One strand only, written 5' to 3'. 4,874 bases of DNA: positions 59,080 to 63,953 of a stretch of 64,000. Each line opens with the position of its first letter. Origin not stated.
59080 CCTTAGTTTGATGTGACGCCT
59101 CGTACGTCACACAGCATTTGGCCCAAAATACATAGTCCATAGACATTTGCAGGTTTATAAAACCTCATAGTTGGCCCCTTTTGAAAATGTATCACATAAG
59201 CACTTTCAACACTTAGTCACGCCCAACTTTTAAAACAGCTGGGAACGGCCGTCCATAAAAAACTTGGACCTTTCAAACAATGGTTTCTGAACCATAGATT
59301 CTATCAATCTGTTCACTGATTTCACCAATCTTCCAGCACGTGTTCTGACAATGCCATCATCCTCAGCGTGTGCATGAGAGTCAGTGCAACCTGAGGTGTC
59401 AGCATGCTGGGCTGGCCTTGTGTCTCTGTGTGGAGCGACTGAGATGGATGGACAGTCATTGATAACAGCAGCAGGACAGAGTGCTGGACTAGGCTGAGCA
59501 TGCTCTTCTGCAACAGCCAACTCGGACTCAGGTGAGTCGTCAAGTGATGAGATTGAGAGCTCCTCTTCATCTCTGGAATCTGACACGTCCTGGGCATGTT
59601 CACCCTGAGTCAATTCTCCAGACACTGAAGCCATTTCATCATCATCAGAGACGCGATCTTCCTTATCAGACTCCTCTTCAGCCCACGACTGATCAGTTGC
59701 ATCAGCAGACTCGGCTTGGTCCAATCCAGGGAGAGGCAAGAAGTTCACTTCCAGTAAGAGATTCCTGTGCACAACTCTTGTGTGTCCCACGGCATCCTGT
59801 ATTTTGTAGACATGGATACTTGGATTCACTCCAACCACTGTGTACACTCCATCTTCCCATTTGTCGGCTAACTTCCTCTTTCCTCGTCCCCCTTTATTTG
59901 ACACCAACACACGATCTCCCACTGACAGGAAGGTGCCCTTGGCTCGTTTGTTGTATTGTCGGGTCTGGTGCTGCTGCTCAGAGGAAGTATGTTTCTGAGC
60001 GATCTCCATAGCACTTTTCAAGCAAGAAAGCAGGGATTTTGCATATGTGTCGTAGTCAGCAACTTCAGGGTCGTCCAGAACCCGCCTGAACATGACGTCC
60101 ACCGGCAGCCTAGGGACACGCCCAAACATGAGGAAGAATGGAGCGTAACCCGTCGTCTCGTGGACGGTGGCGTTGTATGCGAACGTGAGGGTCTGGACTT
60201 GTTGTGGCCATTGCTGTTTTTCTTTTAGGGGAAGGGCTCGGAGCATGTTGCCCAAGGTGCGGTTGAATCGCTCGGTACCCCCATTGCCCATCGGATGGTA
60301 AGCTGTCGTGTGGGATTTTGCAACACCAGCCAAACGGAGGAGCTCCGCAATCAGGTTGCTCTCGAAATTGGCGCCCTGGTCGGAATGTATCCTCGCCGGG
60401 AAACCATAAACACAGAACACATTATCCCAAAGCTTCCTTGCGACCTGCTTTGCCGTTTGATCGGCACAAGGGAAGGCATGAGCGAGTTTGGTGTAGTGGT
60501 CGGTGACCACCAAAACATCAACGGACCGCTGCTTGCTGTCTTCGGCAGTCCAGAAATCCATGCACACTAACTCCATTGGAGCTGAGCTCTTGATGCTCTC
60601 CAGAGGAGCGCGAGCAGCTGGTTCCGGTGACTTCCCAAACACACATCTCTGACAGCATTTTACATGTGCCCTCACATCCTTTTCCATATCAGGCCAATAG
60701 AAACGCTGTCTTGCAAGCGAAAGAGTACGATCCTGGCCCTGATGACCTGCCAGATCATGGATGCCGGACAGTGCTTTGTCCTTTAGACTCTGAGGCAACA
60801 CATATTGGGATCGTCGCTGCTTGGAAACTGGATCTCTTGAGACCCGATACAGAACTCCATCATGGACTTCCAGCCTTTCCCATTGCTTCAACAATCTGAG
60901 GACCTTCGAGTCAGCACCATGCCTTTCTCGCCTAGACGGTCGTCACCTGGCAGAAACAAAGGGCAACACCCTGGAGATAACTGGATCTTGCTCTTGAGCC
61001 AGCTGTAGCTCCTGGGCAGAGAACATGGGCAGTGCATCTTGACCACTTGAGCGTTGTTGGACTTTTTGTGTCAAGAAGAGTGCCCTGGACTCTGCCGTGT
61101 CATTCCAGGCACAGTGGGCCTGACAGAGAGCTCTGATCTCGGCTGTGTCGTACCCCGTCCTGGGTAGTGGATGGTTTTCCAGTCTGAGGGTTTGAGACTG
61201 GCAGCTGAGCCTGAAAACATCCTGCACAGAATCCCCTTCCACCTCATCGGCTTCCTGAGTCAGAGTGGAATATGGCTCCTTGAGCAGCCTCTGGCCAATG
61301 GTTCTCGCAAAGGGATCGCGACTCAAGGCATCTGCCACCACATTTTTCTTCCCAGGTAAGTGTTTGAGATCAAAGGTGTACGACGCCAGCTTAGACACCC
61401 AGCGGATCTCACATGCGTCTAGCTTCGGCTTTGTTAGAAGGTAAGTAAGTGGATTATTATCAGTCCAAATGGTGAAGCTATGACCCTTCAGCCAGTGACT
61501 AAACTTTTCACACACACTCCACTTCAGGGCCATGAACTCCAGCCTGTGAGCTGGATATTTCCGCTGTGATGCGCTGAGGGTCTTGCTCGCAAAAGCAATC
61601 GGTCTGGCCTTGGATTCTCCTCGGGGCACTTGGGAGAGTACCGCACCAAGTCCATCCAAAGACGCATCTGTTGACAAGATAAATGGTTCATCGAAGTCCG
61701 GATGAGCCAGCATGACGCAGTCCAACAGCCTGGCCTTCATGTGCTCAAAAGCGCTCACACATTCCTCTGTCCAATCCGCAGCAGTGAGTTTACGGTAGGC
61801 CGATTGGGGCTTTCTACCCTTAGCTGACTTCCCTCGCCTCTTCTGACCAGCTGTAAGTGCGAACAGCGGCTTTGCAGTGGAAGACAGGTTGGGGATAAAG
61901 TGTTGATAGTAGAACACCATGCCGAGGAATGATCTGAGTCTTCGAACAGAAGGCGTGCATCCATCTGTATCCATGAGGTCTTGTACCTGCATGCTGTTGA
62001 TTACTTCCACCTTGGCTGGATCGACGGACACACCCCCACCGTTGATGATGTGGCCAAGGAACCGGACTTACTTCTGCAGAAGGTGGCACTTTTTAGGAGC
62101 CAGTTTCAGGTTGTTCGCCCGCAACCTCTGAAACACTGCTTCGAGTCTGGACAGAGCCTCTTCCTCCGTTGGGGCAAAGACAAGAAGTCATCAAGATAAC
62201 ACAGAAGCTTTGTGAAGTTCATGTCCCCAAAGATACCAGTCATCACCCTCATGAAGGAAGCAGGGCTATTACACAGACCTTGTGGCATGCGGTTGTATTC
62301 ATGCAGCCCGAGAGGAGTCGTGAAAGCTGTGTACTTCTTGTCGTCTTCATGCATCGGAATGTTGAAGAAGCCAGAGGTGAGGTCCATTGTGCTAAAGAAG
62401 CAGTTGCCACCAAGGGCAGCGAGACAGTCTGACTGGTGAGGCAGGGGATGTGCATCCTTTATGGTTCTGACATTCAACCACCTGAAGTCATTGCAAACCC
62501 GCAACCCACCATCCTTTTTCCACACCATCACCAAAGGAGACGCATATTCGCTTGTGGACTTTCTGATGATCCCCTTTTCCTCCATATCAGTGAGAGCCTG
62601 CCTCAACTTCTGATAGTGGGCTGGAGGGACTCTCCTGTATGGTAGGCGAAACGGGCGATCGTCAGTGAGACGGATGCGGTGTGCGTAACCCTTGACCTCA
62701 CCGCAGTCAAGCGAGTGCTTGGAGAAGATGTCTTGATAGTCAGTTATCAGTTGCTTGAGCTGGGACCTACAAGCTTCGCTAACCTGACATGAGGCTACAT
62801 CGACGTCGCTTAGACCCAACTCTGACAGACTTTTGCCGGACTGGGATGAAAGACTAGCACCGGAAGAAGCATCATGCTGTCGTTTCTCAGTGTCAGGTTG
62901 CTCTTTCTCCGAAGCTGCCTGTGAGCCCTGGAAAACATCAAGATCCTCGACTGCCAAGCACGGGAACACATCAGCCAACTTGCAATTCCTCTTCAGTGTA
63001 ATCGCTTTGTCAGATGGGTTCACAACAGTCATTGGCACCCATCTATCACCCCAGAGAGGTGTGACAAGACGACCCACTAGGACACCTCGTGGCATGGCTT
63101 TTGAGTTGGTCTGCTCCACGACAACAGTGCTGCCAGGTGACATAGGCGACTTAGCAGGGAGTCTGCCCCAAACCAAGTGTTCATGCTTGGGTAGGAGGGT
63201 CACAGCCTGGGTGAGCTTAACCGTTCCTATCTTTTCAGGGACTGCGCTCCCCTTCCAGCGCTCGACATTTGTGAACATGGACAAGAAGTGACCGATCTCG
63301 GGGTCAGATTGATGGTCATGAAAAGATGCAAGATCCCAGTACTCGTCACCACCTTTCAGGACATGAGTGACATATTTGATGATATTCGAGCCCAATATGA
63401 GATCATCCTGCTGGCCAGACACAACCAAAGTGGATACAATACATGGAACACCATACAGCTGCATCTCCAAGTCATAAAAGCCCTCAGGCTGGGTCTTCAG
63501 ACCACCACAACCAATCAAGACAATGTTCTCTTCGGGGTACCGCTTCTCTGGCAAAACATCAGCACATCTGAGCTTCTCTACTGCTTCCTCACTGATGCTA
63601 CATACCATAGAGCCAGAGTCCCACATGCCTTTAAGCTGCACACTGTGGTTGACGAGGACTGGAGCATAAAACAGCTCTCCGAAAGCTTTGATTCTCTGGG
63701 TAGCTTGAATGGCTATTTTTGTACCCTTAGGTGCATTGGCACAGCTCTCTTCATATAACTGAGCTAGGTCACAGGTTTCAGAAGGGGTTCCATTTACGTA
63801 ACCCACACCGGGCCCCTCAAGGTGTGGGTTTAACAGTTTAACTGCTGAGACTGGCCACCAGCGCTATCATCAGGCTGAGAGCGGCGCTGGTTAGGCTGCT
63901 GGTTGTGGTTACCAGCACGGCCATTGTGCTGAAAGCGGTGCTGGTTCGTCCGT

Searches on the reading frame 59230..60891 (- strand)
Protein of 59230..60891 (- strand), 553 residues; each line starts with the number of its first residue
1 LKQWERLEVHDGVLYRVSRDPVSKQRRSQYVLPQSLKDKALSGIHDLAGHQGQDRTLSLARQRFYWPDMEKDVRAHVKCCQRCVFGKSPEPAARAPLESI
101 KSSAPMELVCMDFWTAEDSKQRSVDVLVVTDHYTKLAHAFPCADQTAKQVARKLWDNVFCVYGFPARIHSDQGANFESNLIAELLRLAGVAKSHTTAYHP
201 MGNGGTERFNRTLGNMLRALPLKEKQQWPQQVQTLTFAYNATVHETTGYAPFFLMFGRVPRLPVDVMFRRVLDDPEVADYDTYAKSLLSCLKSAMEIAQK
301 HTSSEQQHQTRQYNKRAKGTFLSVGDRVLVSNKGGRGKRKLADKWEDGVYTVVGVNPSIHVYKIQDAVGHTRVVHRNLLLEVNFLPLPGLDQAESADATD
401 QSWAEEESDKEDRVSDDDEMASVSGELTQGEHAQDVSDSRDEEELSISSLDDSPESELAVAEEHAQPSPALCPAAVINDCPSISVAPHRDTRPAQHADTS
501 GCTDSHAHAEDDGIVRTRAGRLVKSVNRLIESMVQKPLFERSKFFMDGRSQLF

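Call 57: search_protein_families(library=pfam, proteins=[window:59230-60891:-], max_evalue=0.001)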
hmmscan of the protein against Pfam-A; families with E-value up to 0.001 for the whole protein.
window:59230-60891:- (553 aa): 3 families
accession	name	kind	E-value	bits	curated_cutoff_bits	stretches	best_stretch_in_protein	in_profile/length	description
PF17921.7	Integrase_H2C2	-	2.6e-18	66.3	25.5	1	33-84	2-54/59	Integrase zinc binding domain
PF00665.32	rve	-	1.4e-14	54.7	32.6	1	104-200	3-102/102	Integrase core domain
PF13683.12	rve_3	-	0.00062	19.9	26.5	0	189-241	2-55/67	Integrase core domain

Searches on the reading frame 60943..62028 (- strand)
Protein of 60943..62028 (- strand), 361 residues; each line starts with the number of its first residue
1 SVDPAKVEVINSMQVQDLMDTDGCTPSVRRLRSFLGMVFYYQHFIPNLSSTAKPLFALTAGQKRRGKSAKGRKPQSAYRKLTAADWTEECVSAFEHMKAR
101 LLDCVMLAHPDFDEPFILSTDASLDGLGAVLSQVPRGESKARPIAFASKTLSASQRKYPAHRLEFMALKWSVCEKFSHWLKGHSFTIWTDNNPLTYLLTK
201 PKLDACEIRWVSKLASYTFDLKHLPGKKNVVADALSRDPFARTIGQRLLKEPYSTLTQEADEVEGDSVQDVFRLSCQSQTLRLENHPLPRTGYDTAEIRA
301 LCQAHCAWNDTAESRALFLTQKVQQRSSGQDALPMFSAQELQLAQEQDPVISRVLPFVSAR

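Call 57: search_protein_families(library=pfam, proteins=[window:60943-62028:-], max_evalue=0.001)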
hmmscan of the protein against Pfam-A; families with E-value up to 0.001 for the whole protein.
window:60943-62028:- (361 aa): 2 families
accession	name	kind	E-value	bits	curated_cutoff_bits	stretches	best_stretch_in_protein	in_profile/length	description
PF17919.7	RT_RNaseH_2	-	5.8e-30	103.7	29.8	1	86-187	1-100/100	RNase H-like domain found in reverse transcriptase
PF17917.7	RT_RNaseH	-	6.3e-29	100.7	24.8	1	111-217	1-105/105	RNase H-like domain found in reverse transcriptase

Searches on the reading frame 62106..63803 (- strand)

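Call 57: search_protein_families(library=pfam, proteins=[window:62106-63803:-], max_evalue=0.001)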
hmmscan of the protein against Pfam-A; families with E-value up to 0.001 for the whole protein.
window:62106-63803:- (565 aa): 1 family
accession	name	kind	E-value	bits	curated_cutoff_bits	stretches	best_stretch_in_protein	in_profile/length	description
PF00078.32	RVT_1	-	8.8e-21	75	29.6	1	429-548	3-164/205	Reverse transcriptase (RNA-dependent DNA polymerase)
